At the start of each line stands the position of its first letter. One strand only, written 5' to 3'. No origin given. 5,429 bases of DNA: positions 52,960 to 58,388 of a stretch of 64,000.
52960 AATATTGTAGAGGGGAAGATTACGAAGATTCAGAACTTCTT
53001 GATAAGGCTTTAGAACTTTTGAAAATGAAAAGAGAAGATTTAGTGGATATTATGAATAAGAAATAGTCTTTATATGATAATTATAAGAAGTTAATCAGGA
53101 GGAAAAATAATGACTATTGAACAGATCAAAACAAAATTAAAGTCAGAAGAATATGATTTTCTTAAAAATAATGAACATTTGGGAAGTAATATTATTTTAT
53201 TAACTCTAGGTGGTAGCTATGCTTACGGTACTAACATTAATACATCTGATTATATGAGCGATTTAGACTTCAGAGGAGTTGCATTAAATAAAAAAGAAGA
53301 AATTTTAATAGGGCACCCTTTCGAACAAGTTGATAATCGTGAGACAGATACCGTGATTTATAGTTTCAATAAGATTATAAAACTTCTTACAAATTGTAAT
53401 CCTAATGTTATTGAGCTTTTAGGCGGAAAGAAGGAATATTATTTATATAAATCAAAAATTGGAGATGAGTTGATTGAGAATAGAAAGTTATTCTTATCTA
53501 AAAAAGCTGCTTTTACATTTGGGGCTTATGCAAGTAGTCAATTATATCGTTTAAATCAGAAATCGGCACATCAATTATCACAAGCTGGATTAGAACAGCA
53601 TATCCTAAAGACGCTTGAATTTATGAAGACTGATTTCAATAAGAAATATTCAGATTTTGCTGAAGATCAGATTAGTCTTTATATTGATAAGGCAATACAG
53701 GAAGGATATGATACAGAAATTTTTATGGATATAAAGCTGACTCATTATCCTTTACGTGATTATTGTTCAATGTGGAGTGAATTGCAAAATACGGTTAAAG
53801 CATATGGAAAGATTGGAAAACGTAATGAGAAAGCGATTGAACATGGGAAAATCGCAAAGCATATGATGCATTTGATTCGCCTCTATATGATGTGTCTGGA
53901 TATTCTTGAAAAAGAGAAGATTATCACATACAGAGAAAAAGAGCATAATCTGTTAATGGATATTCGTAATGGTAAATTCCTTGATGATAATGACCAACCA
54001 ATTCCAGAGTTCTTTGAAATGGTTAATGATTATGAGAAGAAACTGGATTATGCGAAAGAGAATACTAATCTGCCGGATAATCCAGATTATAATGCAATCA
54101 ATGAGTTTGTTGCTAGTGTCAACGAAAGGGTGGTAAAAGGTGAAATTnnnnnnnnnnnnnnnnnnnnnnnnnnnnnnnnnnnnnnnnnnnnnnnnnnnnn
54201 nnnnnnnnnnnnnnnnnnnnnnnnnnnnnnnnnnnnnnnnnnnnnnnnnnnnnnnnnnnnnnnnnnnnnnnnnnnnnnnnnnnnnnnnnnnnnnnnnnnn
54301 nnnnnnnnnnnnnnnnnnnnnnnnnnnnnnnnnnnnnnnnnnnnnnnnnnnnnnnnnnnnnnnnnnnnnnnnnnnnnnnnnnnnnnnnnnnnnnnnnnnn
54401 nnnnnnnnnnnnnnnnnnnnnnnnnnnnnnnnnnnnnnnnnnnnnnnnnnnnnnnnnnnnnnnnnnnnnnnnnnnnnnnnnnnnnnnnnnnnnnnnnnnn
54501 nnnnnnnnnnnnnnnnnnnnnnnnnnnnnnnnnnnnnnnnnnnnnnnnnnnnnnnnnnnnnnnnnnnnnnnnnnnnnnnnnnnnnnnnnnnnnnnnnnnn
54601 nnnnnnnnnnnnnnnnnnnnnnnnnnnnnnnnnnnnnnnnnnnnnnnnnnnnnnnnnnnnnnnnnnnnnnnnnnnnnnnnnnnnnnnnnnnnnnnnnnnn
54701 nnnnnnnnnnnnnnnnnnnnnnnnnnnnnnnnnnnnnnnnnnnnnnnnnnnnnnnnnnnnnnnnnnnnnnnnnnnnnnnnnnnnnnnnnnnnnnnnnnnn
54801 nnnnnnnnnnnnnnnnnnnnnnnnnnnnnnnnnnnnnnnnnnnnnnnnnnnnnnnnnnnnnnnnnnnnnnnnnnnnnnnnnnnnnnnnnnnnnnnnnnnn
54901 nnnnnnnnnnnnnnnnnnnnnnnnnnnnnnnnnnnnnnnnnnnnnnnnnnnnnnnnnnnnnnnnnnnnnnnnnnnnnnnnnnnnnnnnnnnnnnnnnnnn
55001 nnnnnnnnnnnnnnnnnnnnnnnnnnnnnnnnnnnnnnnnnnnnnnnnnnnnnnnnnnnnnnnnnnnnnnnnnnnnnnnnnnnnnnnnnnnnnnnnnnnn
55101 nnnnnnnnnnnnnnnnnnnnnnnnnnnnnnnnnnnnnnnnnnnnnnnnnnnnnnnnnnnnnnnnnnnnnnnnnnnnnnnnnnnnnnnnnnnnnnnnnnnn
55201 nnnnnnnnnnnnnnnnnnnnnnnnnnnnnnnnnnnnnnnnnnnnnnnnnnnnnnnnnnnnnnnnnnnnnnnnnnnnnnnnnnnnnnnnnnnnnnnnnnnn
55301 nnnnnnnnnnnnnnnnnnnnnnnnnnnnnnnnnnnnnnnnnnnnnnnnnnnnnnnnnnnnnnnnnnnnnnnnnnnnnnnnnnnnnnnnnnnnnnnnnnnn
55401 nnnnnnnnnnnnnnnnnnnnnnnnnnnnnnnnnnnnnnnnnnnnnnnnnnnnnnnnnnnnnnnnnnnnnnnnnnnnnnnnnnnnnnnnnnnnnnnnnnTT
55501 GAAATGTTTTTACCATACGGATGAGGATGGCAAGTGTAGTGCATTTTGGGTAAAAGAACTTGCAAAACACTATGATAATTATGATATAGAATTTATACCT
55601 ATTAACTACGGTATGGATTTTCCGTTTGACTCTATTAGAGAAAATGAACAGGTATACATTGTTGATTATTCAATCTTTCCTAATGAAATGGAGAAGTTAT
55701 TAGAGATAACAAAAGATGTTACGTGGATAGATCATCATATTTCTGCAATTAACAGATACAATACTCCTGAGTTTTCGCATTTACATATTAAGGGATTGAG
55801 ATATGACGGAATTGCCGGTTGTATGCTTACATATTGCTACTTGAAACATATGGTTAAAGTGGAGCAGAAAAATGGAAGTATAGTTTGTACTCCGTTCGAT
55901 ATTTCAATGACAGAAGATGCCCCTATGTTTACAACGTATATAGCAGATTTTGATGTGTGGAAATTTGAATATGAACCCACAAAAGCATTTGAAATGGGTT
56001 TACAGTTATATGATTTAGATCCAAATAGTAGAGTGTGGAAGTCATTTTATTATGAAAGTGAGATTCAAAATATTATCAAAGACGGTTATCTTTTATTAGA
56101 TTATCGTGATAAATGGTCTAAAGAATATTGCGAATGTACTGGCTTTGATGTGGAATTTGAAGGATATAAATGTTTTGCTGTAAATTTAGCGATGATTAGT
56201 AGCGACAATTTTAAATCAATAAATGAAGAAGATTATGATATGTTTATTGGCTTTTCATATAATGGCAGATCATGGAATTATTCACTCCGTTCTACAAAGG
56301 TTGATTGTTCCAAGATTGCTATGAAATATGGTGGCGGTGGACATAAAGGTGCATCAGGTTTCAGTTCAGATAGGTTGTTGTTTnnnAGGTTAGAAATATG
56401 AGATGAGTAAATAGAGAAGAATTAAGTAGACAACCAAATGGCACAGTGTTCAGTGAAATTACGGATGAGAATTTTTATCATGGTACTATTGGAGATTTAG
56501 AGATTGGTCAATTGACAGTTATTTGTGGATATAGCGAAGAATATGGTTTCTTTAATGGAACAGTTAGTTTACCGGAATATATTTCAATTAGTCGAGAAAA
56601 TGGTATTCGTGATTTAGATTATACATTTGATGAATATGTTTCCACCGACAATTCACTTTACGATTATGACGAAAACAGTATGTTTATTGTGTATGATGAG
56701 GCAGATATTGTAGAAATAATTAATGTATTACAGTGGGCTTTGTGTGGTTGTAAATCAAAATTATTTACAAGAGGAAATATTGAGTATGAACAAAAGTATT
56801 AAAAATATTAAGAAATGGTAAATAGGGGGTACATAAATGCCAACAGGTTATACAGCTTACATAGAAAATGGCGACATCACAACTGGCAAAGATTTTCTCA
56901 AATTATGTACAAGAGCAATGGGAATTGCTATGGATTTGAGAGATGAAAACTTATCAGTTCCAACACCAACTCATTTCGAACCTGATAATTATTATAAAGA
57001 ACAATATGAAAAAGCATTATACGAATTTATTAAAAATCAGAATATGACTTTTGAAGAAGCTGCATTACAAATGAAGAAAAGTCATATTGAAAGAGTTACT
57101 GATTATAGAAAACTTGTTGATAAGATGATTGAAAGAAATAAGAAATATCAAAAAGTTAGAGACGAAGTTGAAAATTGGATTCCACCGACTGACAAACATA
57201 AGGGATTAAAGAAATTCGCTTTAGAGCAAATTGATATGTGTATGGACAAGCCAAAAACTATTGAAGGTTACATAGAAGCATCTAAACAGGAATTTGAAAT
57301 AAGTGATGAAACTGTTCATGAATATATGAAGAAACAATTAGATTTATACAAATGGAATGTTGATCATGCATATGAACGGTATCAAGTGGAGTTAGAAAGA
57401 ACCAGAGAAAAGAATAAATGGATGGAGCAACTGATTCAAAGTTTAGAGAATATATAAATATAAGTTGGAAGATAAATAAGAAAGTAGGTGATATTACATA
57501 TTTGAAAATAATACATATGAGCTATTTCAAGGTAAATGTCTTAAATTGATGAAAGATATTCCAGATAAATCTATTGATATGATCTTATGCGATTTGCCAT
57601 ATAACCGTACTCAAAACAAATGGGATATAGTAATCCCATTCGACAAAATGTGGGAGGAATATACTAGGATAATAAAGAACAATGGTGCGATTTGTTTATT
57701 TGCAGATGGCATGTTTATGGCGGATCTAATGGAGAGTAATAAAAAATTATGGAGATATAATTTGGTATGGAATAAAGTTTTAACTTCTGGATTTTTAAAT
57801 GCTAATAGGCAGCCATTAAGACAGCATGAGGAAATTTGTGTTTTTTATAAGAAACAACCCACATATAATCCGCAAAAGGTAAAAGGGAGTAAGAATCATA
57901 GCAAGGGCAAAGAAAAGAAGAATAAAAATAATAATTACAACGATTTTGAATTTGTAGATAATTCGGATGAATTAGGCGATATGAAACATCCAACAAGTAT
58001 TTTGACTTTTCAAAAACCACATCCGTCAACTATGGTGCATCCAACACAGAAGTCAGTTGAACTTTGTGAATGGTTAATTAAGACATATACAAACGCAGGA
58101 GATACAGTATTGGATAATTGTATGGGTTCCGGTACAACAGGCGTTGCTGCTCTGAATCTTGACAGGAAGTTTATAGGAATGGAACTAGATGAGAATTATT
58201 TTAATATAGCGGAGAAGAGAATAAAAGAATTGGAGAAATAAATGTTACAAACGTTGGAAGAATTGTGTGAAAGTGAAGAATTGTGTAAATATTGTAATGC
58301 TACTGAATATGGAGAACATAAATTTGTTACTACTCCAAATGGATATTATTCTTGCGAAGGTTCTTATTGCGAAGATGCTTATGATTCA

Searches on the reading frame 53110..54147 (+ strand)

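Call 23: search_protein_families(library=phrogs, proteins=[window:53110-54147:+], max_evalue=0.0001)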
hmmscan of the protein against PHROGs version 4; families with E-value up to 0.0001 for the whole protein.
window:53110-54147:+ (346 aa): 1 family
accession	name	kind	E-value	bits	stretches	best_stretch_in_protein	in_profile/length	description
phrog_388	-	DNA, RNA and nucleotide metabolism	1.2e-48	167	1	5-344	14-336/351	nucleotidyltransferase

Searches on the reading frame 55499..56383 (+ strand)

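Call 23: search_protein_families(library=phrogs, proteins=[window:55499-56383:+], max_evalue=0.0001)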
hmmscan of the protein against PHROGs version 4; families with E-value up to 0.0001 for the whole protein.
window:55499-56383:+ (295 aa): 1 family
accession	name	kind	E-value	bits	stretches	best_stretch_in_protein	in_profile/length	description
phrog_4771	-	other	7.4e-45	154.6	1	3-292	20-285/363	DHH phosphoesterase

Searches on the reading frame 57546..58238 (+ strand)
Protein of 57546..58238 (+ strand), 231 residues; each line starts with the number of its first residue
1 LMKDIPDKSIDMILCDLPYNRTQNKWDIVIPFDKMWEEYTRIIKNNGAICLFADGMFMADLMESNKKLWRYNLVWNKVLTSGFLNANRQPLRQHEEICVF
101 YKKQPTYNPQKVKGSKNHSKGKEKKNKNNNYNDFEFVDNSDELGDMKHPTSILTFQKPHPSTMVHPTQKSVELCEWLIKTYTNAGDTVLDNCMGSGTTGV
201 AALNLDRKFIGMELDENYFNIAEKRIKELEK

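Call 101: search_protein_families(library=phrogs, proteins=[window:57546-58238:+], max_evalue=0.0001)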
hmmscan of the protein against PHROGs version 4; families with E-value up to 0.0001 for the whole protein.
window:57546-58238:+ (231 aa): 13 families
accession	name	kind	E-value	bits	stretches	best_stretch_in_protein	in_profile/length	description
phrog_67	-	other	8.2e-71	241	1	2-229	135-346/743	DNA methyltransferase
phrog_12862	-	unknown function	7.8e-40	137.2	1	1-131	13-143/149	-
phrog_18293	-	other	3.6e-36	124.7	1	120-228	3-109/119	methyltransferase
phrog_498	-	other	4.6e-27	95.8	1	7-229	220-423/633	DNA methyltransferase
phrog_3008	-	other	1.1e-25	91.4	1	159-229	144-214/244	DNA methyltransferase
phrog_23148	-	unknown function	1.2e-17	65.5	1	159-227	79-147/165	-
phrog_8769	-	other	6.9e-14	52.5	1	176-227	3-54/71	methyltransferase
phrog_6952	-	other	1.9e-12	48.4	1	164-229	113-178/181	DNA methyltransferase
phrog_6025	-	other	1.7e-11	45.1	1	1-78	22-111/192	DNA methyltransferase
phrog_23085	-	unknown function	2.6e-10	41.1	1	144-229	21-108/138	-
phrog_16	-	DNA, RNA and nucleotide metabolism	2.1e-09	37.2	1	87-230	838-913/986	DNA helicase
phrog_12517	-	unknown function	3.1e-07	30.9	1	173-230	94-151/316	-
phrog_18146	-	other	6e-06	26.4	1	170-216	54-101/452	DNA methyltransferase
